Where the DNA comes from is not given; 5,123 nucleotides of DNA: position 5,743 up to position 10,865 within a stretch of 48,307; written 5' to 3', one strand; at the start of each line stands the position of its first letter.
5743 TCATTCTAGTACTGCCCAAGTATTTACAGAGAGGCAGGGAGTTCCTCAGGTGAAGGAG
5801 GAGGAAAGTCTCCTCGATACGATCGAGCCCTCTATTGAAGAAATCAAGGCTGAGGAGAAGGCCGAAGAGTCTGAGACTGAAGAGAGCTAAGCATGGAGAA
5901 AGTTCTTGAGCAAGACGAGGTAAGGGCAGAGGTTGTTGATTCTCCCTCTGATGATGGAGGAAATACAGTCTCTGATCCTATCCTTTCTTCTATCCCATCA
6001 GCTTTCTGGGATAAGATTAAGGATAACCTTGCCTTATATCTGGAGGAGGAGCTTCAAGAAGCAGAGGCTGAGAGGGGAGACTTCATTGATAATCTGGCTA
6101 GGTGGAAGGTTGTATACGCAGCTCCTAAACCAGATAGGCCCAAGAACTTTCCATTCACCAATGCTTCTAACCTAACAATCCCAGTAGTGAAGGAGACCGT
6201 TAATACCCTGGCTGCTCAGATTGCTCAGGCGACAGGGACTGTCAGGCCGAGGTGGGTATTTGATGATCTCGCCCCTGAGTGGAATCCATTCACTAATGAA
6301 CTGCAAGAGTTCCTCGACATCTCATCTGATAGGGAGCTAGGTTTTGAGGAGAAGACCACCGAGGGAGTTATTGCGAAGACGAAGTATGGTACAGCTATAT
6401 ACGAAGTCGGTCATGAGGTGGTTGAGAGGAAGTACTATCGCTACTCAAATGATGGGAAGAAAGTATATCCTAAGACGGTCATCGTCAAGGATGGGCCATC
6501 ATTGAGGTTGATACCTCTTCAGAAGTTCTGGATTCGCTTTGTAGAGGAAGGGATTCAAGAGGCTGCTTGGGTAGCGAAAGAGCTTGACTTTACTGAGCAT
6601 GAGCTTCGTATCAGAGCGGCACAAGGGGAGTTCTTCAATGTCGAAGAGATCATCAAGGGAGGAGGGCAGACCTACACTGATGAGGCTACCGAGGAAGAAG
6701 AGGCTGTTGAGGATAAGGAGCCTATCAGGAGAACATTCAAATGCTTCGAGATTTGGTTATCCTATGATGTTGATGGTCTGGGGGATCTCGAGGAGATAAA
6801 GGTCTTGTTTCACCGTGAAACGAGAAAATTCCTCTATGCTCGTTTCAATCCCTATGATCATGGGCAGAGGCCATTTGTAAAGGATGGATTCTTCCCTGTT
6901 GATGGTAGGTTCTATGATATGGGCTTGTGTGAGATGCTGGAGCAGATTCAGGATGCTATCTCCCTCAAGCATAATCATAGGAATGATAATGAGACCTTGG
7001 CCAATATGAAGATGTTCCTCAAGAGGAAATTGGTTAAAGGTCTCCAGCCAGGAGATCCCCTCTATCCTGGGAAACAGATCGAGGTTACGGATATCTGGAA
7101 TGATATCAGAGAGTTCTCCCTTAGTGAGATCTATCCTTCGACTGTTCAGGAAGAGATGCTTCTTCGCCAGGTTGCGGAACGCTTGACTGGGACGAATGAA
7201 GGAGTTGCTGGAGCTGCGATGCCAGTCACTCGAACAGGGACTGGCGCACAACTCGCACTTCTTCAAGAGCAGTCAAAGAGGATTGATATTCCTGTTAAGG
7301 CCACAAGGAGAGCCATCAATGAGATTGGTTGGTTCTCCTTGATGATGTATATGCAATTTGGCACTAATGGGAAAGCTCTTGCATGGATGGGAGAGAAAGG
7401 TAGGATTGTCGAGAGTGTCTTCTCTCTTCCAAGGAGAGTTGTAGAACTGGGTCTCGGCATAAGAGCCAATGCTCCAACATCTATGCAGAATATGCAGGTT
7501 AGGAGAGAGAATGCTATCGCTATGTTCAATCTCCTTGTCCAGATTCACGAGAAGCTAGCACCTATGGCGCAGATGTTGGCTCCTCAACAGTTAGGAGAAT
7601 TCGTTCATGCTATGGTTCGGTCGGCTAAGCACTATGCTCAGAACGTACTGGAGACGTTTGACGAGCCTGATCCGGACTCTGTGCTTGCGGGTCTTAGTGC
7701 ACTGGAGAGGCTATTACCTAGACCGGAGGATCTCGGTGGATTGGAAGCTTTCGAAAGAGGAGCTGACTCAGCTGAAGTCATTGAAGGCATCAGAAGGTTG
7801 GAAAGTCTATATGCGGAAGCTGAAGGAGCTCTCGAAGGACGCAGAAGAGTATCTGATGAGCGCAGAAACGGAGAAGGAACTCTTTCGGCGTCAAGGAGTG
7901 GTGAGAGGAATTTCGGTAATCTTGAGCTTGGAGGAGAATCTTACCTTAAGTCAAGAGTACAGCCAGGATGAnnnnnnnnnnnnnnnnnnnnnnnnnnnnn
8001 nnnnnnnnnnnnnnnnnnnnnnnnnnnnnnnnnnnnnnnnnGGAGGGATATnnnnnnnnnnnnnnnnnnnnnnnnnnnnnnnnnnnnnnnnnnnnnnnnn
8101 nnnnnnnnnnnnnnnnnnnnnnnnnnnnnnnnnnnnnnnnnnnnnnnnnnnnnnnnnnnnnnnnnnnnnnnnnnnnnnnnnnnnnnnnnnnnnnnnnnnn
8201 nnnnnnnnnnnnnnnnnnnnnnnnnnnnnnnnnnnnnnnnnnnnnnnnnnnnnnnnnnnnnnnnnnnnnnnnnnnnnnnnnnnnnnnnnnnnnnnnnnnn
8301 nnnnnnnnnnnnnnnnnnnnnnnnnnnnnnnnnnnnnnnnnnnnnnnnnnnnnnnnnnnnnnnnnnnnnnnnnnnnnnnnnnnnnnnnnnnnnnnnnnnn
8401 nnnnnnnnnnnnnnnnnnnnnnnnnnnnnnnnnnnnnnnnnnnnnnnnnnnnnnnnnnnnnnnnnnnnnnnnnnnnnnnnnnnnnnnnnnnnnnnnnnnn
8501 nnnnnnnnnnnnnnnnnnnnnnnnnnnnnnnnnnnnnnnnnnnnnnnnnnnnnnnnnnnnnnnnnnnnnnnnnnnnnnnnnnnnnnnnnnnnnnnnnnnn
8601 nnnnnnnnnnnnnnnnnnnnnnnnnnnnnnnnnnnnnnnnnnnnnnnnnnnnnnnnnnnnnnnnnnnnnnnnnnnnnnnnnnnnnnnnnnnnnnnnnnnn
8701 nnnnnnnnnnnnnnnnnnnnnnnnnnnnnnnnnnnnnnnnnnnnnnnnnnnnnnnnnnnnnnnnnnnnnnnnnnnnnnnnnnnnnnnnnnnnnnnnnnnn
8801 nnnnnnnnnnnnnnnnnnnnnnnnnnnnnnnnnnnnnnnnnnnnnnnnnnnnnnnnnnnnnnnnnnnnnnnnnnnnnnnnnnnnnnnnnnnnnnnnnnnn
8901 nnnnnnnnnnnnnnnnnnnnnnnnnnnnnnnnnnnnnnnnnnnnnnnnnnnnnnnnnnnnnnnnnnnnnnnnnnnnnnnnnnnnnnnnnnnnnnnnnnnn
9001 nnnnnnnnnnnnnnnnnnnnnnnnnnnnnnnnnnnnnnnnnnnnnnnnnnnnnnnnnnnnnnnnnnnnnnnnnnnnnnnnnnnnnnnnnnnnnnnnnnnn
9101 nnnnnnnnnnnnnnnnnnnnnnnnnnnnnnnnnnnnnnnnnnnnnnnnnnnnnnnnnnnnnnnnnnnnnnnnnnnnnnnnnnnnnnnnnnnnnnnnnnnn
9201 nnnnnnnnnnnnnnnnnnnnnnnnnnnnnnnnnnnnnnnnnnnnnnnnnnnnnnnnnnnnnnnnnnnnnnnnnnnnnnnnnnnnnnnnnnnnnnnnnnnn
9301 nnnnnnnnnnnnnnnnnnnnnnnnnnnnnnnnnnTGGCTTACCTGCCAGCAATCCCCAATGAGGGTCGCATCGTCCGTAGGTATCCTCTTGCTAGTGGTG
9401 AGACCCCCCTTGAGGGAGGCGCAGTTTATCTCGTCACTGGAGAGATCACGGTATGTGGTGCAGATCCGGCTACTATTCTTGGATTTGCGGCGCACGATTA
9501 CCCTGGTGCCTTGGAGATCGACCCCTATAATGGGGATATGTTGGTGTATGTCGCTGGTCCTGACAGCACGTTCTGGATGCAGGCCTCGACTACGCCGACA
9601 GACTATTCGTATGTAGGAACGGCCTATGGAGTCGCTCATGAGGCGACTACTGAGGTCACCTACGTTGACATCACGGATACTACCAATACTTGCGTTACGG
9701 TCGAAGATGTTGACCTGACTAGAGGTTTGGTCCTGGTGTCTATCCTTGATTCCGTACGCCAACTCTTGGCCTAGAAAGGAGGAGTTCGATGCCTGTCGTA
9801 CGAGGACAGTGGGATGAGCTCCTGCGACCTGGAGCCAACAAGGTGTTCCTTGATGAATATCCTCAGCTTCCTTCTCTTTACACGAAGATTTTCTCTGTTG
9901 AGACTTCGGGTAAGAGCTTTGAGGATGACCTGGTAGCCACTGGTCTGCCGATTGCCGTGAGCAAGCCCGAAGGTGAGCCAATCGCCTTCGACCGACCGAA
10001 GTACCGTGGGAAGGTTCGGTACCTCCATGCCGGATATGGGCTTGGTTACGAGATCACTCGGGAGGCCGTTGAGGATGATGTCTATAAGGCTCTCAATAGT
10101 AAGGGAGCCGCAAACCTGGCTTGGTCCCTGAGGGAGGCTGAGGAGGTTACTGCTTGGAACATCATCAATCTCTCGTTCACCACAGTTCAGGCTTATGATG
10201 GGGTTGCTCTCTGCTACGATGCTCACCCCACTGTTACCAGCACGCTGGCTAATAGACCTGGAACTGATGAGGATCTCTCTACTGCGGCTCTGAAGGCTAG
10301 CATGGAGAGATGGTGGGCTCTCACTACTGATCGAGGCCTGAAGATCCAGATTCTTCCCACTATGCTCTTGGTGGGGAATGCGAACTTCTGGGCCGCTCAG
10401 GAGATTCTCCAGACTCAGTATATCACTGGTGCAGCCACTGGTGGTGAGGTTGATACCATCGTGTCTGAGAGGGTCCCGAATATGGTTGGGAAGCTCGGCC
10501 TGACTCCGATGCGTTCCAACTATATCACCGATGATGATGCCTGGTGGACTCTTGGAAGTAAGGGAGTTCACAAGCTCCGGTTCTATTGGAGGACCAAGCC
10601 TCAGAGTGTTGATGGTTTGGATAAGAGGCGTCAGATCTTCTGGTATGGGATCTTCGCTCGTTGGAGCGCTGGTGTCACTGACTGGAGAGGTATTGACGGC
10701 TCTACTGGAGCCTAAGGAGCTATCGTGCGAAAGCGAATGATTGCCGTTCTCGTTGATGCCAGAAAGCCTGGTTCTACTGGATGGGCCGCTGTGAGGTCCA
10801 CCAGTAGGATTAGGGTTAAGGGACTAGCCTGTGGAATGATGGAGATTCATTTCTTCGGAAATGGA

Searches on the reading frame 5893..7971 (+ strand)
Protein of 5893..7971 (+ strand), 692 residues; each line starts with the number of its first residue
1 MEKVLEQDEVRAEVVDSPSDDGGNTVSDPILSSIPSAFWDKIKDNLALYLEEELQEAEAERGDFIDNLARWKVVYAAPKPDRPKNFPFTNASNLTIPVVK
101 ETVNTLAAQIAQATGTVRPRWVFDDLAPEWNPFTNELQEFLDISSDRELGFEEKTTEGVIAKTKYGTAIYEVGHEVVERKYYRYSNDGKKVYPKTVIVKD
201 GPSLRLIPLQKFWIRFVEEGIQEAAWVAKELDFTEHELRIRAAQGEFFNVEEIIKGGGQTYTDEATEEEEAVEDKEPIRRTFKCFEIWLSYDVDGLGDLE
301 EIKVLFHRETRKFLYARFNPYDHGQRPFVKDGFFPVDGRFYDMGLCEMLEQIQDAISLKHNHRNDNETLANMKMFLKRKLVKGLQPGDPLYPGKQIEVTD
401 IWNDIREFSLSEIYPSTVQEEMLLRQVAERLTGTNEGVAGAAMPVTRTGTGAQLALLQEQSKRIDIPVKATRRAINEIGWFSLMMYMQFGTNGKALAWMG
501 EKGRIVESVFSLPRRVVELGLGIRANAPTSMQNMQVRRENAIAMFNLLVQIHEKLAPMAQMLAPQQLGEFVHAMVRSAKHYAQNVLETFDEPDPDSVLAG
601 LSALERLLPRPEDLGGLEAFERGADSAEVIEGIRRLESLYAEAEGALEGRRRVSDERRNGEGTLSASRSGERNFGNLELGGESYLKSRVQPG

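Call 43: search_protein_families(library=pfam, proteins=[window:5893-7971:+], max_evalue=0.001)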
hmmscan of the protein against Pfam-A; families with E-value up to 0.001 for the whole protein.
window:5893-7971:+ (692 aa): 1 family
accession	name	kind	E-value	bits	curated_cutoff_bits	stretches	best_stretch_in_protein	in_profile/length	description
PF23899.1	SU10_portal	-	6.2e-15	55.1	30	1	194-595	183-579/593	Phage SU10 portal protein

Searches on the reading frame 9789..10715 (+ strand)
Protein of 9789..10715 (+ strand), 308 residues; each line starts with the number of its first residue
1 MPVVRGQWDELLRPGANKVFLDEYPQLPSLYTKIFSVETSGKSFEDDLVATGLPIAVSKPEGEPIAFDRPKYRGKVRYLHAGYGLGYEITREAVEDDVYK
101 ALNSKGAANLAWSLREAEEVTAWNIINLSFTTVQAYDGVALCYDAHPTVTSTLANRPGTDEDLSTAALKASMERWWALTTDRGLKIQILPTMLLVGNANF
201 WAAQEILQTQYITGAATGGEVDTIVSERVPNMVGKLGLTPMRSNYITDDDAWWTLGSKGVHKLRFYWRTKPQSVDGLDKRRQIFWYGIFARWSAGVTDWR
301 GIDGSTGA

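Call 43: search_protein_families(library=pfam, proteins=[window:9789-10715:+], max_evalue=0.001)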
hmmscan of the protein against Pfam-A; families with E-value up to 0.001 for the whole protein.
window:9789-10715:+ (308 aa): 2 families
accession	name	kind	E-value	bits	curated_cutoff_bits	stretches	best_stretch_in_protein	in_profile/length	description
PF25209.1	Phage_capsid_4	-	5.6e-13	50.2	27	1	11-302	14-259/262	Phage capsid protein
PF10124.15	Mu-like_gpT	-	4.8e-08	33.1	20.1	1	160-217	217-274/289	Mu-like prophage major head subunit gpT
